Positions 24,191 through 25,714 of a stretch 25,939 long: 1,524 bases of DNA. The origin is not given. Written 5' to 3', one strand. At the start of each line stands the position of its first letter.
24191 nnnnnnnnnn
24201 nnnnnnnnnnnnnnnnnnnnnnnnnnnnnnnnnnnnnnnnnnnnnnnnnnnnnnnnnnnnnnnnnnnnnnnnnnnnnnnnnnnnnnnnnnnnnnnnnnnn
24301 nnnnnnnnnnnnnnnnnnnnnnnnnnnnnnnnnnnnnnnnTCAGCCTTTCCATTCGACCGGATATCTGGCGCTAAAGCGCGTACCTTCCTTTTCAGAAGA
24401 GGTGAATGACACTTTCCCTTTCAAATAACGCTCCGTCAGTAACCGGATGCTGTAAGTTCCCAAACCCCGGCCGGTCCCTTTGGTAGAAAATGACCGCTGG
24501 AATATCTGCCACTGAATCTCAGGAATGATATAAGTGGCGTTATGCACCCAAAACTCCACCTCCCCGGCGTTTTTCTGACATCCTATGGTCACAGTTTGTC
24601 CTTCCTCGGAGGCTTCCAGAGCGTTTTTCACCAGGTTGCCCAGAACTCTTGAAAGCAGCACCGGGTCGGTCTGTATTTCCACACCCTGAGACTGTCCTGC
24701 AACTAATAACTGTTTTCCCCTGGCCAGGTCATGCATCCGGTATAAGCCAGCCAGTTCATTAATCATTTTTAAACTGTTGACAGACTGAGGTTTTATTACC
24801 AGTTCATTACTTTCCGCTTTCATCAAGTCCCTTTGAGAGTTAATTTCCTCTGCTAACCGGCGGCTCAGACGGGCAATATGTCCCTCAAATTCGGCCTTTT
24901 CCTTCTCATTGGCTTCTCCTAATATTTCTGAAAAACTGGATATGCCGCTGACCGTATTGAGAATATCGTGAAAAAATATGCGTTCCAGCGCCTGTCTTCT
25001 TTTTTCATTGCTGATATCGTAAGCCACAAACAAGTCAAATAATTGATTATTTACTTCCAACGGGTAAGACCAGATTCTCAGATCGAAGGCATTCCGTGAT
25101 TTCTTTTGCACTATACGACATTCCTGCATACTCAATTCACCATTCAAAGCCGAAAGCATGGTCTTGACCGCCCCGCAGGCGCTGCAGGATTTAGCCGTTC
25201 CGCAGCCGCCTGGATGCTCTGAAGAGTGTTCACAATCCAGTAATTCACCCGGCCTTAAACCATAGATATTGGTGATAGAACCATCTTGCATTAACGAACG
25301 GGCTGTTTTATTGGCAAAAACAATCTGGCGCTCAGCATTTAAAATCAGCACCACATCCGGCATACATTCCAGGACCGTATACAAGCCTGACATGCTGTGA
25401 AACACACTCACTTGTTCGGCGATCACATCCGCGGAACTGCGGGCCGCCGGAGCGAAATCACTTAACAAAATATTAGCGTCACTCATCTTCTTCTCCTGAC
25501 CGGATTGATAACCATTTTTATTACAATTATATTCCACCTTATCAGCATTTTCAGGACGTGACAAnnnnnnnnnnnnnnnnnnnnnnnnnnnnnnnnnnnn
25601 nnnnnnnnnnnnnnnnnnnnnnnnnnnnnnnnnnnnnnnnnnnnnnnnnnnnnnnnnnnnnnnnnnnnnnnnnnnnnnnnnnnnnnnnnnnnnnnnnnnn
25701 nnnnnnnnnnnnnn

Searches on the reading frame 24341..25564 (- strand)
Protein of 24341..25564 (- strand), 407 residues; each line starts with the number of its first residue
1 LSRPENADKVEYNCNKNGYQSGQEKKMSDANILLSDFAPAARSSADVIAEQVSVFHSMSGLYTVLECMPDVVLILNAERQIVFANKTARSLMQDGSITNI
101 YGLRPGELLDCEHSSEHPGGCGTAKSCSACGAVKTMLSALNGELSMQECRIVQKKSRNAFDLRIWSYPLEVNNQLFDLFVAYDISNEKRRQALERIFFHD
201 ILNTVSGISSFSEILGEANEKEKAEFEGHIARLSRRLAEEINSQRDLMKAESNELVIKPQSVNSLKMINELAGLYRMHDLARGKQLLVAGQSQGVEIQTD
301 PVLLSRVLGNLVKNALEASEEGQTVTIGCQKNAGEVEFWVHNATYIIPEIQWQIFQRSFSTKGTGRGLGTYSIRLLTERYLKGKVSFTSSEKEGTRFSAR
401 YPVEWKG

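Call 47: search_protein_families(library=pfam, proteins=[window:24341-25564:-], max_evalue=0.001)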
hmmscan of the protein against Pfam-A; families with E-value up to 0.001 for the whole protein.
window:24341-25564:- (407 aa): 3 families
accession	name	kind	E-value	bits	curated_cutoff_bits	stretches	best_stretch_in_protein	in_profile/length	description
PF02518.31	HATPase_c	-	4.5e-14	53.3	26.4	1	300-403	2-109/111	Histidine kinase-, DNA gyrase B-, and HSP90-like ATPase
PF14501.12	HATPase_c_5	-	1.7e-06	28.3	22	1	304-392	6-93/102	GHKL domain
PF13188.13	PAS_8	-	0.00022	21.5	21.8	1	62-110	4-48/65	PAS domain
